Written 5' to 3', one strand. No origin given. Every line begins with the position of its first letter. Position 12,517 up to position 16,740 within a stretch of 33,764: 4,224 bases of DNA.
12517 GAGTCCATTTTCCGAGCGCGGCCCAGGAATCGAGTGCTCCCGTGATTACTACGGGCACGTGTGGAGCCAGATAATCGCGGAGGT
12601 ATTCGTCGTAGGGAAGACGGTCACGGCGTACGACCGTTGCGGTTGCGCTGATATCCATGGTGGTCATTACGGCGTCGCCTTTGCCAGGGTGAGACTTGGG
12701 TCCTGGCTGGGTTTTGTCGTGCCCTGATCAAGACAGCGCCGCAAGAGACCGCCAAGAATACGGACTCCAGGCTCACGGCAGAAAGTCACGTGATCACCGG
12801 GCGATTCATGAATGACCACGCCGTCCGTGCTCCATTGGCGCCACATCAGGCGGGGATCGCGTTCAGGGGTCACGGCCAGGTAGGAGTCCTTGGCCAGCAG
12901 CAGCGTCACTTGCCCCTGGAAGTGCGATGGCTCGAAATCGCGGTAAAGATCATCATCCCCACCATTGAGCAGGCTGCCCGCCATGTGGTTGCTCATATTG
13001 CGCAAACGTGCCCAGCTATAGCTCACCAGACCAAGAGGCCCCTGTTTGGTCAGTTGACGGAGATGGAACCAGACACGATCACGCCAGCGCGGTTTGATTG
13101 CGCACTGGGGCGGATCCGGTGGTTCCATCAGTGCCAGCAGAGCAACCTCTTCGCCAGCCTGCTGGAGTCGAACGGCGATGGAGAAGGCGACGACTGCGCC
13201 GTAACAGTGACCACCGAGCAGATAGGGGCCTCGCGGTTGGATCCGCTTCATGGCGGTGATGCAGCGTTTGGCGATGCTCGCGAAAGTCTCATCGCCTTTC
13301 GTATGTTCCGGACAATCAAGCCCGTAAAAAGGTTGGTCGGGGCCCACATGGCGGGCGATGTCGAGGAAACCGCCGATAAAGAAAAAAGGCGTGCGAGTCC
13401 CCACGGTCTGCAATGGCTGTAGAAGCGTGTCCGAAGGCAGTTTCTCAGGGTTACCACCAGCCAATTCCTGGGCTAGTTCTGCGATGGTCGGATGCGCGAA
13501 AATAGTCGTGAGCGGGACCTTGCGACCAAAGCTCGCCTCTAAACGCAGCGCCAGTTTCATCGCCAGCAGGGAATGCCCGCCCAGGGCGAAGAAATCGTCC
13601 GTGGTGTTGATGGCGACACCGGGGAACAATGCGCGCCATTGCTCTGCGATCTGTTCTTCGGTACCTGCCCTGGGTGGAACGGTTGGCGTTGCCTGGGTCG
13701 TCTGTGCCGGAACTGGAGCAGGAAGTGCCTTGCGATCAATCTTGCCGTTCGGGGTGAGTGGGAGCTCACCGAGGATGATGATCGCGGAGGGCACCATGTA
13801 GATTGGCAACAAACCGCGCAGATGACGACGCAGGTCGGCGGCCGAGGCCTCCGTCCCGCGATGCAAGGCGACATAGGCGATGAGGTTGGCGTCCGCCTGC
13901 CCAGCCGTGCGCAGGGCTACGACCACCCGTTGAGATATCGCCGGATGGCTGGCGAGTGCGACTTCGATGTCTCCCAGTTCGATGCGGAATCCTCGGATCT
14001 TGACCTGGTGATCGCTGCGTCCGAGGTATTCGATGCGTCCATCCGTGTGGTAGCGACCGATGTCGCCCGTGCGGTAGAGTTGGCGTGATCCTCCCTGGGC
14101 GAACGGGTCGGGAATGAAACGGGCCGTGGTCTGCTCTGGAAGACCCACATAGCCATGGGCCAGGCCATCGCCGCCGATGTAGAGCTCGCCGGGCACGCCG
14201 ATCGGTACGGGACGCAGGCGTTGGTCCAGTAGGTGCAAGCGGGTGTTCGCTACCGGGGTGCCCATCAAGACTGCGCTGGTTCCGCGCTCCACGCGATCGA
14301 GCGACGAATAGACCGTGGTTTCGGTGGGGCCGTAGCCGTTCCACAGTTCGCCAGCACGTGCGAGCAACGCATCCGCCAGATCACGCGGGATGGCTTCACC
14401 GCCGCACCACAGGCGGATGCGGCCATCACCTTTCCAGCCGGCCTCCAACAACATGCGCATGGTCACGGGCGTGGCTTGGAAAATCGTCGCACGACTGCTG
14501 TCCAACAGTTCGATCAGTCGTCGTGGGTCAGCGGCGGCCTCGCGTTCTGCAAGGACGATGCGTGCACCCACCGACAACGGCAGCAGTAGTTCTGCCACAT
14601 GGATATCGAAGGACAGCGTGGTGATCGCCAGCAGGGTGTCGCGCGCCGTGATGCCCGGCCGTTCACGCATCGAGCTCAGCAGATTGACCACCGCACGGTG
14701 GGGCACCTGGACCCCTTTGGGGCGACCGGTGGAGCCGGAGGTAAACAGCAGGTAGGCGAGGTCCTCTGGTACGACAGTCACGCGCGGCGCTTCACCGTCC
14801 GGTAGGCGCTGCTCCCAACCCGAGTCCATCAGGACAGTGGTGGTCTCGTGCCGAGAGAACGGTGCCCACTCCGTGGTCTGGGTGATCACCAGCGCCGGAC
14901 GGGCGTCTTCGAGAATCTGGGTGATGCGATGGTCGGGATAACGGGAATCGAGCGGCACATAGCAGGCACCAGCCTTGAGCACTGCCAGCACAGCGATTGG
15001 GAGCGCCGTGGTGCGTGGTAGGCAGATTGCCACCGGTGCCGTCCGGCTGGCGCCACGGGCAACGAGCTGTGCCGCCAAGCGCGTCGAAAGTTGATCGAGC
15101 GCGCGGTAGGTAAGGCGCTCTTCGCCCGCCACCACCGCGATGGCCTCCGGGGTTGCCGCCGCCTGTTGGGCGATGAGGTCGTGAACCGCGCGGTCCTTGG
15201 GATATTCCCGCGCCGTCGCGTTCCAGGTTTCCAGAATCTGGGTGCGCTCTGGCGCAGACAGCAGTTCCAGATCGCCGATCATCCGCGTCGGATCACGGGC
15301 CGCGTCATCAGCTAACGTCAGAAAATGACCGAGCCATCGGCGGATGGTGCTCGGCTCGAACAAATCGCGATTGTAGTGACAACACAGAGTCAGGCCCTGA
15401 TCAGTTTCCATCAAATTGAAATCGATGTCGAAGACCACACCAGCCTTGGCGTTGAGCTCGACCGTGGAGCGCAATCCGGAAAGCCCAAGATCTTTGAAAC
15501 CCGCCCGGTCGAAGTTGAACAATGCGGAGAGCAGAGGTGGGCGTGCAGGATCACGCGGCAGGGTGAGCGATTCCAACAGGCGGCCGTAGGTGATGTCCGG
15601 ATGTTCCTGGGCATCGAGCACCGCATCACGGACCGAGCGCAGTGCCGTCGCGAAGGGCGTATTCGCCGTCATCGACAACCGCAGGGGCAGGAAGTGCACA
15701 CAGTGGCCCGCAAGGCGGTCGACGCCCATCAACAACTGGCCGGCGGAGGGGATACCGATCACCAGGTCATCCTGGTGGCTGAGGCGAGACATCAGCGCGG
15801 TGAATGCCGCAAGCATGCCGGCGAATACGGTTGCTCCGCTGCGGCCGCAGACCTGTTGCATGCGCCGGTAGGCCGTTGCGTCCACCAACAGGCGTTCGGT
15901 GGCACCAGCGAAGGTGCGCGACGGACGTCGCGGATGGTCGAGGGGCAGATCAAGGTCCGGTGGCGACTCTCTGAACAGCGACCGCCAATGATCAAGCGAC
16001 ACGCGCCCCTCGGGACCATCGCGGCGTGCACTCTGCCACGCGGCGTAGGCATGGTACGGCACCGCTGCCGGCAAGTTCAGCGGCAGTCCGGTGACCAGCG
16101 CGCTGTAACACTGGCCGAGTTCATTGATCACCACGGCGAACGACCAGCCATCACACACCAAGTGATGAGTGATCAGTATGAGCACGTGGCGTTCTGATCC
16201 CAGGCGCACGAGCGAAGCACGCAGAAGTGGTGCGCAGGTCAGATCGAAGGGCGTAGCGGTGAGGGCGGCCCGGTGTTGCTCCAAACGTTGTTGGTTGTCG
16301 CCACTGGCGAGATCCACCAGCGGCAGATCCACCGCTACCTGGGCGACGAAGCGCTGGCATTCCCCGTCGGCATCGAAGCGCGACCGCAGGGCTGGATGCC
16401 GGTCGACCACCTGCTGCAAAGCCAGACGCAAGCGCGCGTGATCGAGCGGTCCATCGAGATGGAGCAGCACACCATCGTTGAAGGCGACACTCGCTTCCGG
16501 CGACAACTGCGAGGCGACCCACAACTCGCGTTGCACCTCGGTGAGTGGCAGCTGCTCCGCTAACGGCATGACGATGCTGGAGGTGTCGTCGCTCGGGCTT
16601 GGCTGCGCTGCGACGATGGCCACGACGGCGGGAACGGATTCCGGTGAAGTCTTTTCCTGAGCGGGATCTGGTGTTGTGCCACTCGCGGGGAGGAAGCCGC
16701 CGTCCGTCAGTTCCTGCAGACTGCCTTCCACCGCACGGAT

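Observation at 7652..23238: Compact PKS-NRPS cluster with two release domains: A-T / KS-AT-ACP-AmT-C-A-T-TE / JmjC / C-A-T-TE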

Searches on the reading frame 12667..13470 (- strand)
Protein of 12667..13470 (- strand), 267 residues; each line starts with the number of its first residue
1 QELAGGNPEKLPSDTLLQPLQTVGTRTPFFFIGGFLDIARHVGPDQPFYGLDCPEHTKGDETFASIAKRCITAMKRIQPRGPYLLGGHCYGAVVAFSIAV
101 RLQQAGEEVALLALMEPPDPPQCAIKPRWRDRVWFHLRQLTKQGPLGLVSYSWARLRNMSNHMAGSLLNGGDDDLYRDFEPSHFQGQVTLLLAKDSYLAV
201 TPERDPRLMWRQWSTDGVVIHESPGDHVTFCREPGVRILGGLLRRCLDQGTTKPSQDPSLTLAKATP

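Call 32: search_solved_structures(query=window:12667-13470:-, max_evalue=0.01)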
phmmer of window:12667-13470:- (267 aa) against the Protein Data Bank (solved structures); distinct sequences matched with E-value up to 0.01: 31.
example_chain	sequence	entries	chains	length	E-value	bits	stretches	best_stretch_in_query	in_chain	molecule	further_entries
7dxo_A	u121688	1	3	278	3.1e-11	46.2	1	16-116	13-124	Non-ribosomal peptide synthetase 4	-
7crn_A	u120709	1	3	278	4.1e-11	45.8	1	16-116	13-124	Non-ribosomal peptide synthetase 4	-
4zxh_A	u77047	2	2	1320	2.2e-10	43.4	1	35-120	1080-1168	ABBFA_003403 | Tyrocidine synthetase 3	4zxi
2roq_A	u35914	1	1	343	2.9e-08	36.5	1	32-132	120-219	Enterobactin synthetase component F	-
3tej_A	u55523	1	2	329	3.2e-08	36.4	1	32-132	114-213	Enterobactin synthase component F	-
3ils_A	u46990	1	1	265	1.9e-07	33.8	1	16-127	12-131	Aflatoxin biosynthesis polyketide synthase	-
3tjm_A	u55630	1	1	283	3e-07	33.2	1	46-104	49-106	Fatty acid synthase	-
6ojc_A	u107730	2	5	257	3.8e-07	32.8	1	44-117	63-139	NocB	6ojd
5ja1_A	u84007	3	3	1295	4.9e-07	32.5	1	33-123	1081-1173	Enterobactin synthase component F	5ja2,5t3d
4z49_A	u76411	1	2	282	5.1e-07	32.4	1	46-104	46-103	Fatty acid synthase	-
7mhd_A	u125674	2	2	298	5.1e-07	32.4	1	46-104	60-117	Fatty acid synthase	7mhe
2px6_A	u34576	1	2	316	5.2e-07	32.4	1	46-104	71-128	Thioesterase domain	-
1xkt_A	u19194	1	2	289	5.7e-07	32.2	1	46-104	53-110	fatty acid synthase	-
7r0x_A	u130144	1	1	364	9.3e-07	31.5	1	33-121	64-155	Polyketide synthase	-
2vz8_A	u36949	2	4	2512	1.7e-06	30.7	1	46-104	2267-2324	FATTY ACID SYNTHASE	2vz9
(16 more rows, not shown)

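Call 67: search_solved_structures(query=window:12667-13470:-, max_evalue=1e-7, show_alignments=5)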
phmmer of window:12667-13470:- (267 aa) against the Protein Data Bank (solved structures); distinct sequences matched with E-value up to 1e-7: 5.
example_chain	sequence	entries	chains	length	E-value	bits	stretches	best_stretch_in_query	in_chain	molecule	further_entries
7dxo_A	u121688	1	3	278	3.1e-11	46.2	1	16-116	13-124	Non-ribosomal peptide synthetase 4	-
7crn_A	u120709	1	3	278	4.1e-11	45.8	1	16-116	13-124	Non-ribosomal peptide synthetase 4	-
4zxh_A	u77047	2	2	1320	2.2e-10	43.4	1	35-120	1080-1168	ABBFA_003403 | Tyrocidine synthetase 3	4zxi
2roq_A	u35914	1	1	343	2.9e-08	36.5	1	32-132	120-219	Enterobactin synthetase component F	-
3tej_A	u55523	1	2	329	3.2e-08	36.4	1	32-132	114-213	Enterobactin synthase component F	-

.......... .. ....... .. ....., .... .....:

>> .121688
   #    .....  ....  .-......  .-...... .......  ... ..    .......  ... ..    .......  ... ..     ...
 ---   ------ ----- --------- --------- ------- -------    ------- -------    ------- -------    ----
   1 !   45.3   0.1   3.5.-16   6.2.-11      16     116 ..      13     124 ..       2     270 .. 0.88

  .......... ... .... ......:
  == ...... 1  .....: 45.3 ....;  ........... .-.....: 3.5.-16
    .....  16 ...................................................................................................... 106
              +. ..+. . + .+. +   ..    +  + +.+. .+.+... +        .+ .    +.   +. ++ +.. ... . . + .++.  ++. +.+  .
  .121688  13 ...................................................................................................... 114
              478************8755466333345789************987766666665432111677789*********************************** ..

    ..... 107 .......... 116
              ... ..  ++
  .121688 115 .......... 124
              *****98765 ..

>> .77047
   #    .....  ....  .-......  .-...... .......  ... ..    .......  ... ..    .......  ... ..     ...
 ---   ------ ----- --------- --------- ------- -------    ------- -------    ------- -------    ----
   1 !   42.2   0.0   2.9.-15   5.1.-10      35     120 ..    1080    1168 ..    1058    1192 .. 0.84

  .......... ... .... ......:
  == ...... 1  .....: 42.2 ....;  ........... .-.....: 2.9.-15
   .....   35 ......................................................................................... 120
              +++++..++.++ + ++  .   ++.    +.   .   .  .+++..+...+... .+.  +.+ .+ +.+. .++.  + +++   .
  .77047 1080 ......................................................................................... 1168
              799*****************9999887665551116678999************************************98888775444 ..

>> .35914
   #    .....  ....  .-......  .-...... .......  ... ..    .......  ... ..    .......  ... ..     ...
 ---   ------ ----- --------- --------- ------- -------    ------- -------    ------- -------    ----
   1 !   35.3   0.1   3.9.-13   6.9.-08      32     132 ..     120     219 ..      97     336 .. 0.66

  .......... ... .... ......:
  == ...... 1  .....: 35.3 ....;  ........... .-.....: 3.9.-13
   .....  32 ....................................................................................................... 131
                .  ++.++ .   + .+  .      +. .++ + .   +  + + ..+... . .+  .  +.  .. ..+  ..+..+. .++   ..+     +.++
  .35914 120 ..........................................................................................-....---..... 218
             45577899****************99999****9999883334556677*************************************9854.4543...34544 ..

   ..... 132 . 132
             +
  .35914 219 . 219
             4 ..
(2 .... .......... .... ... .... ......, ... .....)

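Call 79: predict_structure(alignment_id=A2)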
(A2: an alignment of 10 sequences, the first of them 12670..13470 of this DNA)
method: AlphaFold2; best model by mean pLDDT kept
length: 267 residues; sequences in the alignment: 10
mean_pLDDT: 77.6   pTM: 0.75
mean pLDDT of the five models: 77.6, 74.9, 74.5, 71.9, 71.2
residues with pLDDT >= 90: 110; 70-90: 76; 50-70: 43; < 50: 38
segments of 3 or more residues with pLDDT < 50: 1-13, 162-171, 254-266
pLDDT, mean of each block of 10 residues (from residue 1): 39 73 95 89 95 66 90 96 94 94 96 89 59 72 69 63 45 71 92 76 78 91 84 89 92 47 40
secondary structure, 60 per line:
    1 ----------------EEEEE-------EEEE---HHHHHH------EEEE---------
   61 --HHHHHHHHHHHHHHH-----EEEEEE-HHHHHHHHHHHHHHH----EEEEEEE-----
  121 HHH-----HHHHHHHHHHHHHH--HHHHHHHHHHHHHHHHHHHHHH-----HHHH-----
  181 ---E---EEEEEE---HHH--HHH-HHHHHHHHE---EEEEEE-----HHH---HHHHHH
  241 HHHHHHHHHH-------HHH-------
elements in order: E17-21 E29-32 H36-41 E48-51 H63-77 E83-88 H90-104 E109-115 H129-142 H145-166 H172-175 E188-193 H206-213 E218-223 H235-250

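Call 81: fold_search(model_id=the predicted structure, library=pdb)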
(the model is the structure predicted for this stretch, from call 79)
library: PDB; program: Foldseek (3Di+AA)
matches with E <= 10: 1438; with E <= 0.001: 704
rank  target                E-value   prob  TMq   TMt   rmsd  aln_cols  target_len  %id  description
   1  7dxo_A                2.6e-14  1.00  0.60  0.60   8.4       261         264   21  The mutant of bifunctional thioesterase catalyzing epimerization and cyclization (released 2022-01-26)
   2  8q0t_B                4.5e-14  1.00  0.54  0.54  11.1       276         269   20  Identification and optimisation of novel inhibitors of the Polyketide synthetase 13 thioesterase domain with antituber (released 2023-11-22)
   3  4zxh                  6.6e-14  1.00  0.57  0.13   9.9       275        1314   18  Crystal Structure of holo-AB3403 a four domain nonribosomal peptide synthetase from Acinetobacter Baumanii (released 2015-12-30)
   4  7crn_C                1.2e-13  1.00  0.60  0.60   8.4       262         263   21  The Functional Characterization and Crystal Structure of the Bifunctional Thioesterase Catalyzing Epimerization and Cy (released 2021-08-18)
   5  8q0u_B                4.1e-13  1.00  0.52  0.51  11.0       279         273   20  Identification and optimisation of novel inhibitors of the Polyketide synthetase 13 thioesterase domain with antituber (released 2023-11-22)
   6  5v41_B                5.2e-13  1.00  0.53  0.52  10.9       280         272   20  Crystal Structure of Mtb Pks13 Thioesterase domain in complex with inhibitor TAM5 (released 2017-07-05)
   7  7crn_A                5.6e-13  1.00  0.59  0.60   8.4       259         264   21  The Functional Characterization and Crystal Structure of the Bifunctional Thioesterase Catalyzing Epimerization and Cy (released 2021-08-18)
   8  2px6_A                6.7e-13  1.00  0.54  0.57  10.7       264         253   21  Crystal structure of the thioesterase domain of human fatty acid synthase inhibited by Orlistat (released 2007-07-10)
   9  5v3w_B                8.6e-13  1.00  0.52  0.52  11.0       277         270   20  Crystal Structure of the Apo form of Thioesterase domain of Mtb Pks13 (released 2017-07-05)
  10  5v40_A                1.3e-12  1.00  0.55  0.54  10.6       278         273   21  Crystal Structure of Mtb Pks13 Thioesterase domain in complex with inhibitor TAM6 (released 2017-07-05)
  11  5v3x_A                1.7e-12  1.00  0.56  0.55  10.3       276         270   21  Crystal Structure of Mtb Pks13 Thioesterase domain in complex with inhibitor TAM1 (released 2017-07-05)
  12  5v3w_A                1.7e-12  1.00  0.56  0.54  10.2       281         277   20  Crystal Structure of the Apo form of Thioesterase domain of Mtb Pks13 (released 2017-07-05)
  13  5v3x_B                1.8e-12  1.00  0.53  0.52  11.0       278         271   20  Crystal Structure of Mtb Pks13 Thioesterase domain in complex with inhibitor TAM1 (released 2017-07-05)
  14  5v3z_A                2.1e-12  1.00  0.53  0.51  10.8       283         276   21  Crystal Structure of the D1607N mutant form of Thioesterase domain of Mtb Pks13 (released 2017-07-05)
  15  7vjt_A                2.4e-12  1.00  0.53  0.51  11.3       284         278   20  Crystal Structure of Mtb Pks13-TE in complex with inhibitor coumestan derivative 8 (released 2022-09-28)
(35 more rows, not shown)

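Call 87: search_protein_representatives(alignment_id=A2)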
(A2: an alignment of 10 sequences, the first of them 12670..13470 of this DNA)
Query: 10 sequences, 249 profile positions. Proteins with E-value up to 0.001 (for the whole library): 50108; up to 1e-10: 38054; up to 1e-30: 13986. The best 150 are listed.
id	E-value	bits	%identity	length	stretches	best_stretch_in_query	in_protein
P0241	1.8e-110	385.0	-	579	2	4-244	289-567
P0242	1.4e-109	382.1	-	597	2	4-245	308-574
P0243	4.5e-103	360.7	-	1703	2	5-248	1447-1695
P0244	2.5e-102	358.3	-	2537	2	5-246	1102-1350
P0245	3.9e-101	354.4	-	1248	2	5-243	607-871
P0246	9.3e-101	353.2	-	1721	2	5-245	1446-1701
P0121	2.9e-99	348.3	-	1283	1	3-248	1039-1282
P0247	2.1e-98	345.4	-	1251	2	5-245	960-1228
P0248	5.0e-98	344.2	-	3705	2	4-245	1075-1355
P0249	1.6e-97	342.6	-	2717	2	5-245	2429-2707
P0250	2.7e-96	338.5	-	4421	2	3-242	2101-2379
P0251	1.1e-95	336.5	-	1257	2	3-244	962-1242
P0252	1.7e-95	335.9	-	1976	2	5-243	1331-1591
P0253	3.4e-94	331.7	-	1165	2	3-244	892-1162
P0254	1.2e-93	329.9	-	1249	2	4-248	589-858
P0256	1.0e-90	320.3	-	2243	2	5-245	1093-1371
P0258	1.6e-89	316.3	-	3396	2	4-244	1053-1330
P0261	1.7e-88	313.0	-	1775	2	5-248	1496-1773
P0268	3.1e-80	285.9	-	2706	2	7-246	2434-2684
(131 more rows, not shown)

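Call 90: search_protein_families(library=pfam, proteins=[P0250, P0258, P0261], max_evalue=0.00001)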
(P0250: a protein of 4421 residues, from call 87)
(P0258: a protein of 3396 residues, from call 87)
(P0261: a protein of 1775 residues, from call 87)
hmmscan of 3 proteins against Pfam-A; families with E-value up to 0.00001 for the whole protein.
P0250 (4421 aa): 13 families
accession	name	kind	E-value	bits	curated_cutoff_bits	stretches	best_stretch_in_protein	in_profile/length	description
PF00668.25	Condensation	-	1.2e-202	674.1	30.6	2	3019-3458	3-449/456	Condensation domain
PF00501.34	AMP-binding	-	6.4e-160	532.6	29.9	2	1507-1865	1-384/384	AMP-binding enzyme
PF00109.32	ketoacyl-synt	-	1.3e-69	235.1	20.8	1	11-258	4-252/252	Beta-ketoacyl synthase, N-terminal domain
PF00550.31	PP-binding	-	3e-64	213.6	20.8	4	2936-2997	2-65/67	Phosphopantetheine attachment site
PF00698.26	Acyl_transf_1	-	1.2e-55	189.7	32.7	1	529-847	1-317/319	Acyl transferase domain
PF00975.26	Thioesterase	-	3.4e-55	188.2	26.4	2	2115-2375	2-224/226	Thioesterase domain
PF02801.28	Ketoacyl-synt_C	-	1e-41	142.1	20.8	1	266-384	1-118/119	Beta-ketoacyl synthase, C-terminal domain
PF13193.12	AMP-binding_C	-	5.4e-29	101.4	24.5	2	1924-1999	1-76/76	AMP-binding enzyme C-terminal domain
PF22621.2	CurL-like_PKS_C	-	1.9e-24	85.8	27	1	448-511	1-64/64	CurL-like, PKS C-terminal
PF16197.11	KAsynt_C_assoc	-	2.5e-19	70.2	33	1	387-493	1-106/111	Ketoacyl-synthetase C-terminal extension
PF22336.2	RhiE-like_linker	-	1e-16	61.1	27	1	452-513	2-62/67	RhiE-like, KS-MAT linker domain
PF00561.26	Abhydrolase_1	-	5.9e-09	36.4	25.8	0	2114-2222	1-110/245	alpha/beta hydrolase fold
PF23297.2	ACP_SdgA_C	-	4.2e-07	30.4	27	0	4081-4126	36-81/95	Highly reducing polyketide synthase sdgA, C-terminal ACP domain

P0258 (3396 aa): 5 families
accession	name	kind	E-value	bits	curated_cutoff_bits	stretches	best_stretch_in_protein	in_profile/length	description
PF00668.25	Condensation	-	2.3e-190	633.6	30.6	2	9-449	3-455/456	Condensation domain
PF00501.34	AMP-binding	-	1e-171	571.4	29.9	2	470-814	1-384/384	AMP-binding enzyme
PF00975.26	Thioesterase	-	8.3e-50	170.5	26.4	2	3118-3220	2-105/226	Thioesterase domain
PF00550.31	PP-binding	-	1.2e-47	160.4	20.8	3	1883-1946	2-67/67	Phosphopantetheine attachment site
PF13193.12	AMP-binding_C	-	3.9e-30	105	24.5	2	1779-1854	1-76/76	AMP-binding enzyme C-terminal domain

P0261 (1775 aa): 4 families
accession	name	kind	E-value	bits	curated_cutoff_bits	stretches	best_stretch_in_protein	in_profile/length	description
PF00501.34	AMP-binding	-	3.4e-156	520.3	29.9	2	38-394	1-384/384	AMP-binding enzyme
PF00975.26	Thioesterase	-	8.9e-48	163.9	26.4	2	1508-1750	2-212/226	Thioesterase domain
PF13193.12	AMP-binding_C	-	2.3e-31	109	24.5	2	453-528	1-76/76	AMP-binding enzyme C-terminal domain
PF00550.31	PP-binding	-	1.1e-28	99.7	20.8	2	1422-1485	2-67/67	Phosphopantetheine attachment site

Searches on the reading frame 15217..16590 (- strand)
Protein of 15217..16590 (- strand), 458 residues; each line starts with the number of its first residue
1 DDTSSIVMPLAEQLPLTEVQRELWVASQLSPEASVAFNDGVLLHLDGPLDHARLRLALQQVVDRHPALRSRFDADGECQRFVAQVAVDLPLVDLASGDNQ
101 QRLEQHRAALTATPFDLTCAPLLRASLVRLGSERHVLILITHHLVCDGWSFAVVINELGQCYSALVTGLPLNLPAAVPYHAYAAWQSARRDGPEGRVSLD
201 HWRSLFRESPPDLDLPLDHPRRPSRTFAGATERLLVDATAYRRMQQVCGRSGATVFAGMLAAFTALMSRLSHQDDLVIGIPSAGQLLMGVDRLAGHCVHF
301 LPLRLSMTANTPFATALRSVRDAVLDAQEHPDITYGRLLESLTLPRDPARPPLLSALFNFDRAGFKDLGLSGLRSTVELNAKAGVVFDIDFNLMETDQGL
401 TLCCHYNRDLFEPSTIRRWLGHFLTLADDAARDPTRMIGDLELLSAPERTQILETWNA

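Call 31: search_solved_structures(query=window:15217-16590:-, max_evalue=0.00001)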
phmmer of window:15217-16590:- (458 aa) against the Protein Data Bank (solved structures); distinct sequences matched with E-value up to 0.00001: 58.
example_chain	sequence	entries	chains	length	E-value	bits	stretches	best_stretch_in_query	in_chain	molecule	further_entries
6oyf_A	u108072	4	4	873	1.7e-58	202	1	14-457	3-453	Txo1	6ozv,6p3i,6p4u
5u89_A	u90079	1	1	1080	2.1e-58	201.7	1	11-453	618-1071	Amino acid adenylation domain protein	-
6p1j_A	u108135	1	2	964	7.7e-58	199.8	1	11-457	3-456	Txo2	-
2jgp_A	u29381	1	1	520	7.9e-50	173.4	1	14-444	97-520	TYROCIDINE SYNTHETASE 3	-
8xjz_C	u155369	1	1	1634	1.7e-43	152.5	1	9-445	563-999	Peptide synthetase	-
9lcq_A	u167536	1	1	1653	2.5e-42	148.7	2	12-450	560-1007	PvdL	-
9up2_A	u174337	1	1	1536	2.7e-42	148.6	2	12-450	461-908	PvdL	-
9lco_A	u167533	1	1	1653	3.4e-42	148.2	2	12-450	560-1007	PvdL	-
9lcp_A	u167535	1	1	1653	3.4e-42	148.2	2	12-450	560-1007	PvdL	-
7kvw_A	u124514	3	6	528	2.8e-40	141.9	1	16-445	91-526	PCP-C didomain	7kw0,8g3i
7kw2_A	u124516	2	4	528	4.8e-40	141.2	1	16-445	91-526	PCP-C didomain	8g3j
9rde_A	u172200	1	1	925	8.8e-40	140.3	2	12-446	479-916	Bacitracin synthase 3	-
8fx6_A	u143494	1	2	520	8.2e-39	137.1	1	16-438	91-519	PCP-C didomain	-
8fx7_A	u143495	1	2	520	1.4e-38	136.4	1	16-438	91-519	PCP-C didomain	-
6mfw_A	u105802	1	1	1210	1.6e-36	129.5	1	16-449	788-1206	Linear gramicidin synthase subunit A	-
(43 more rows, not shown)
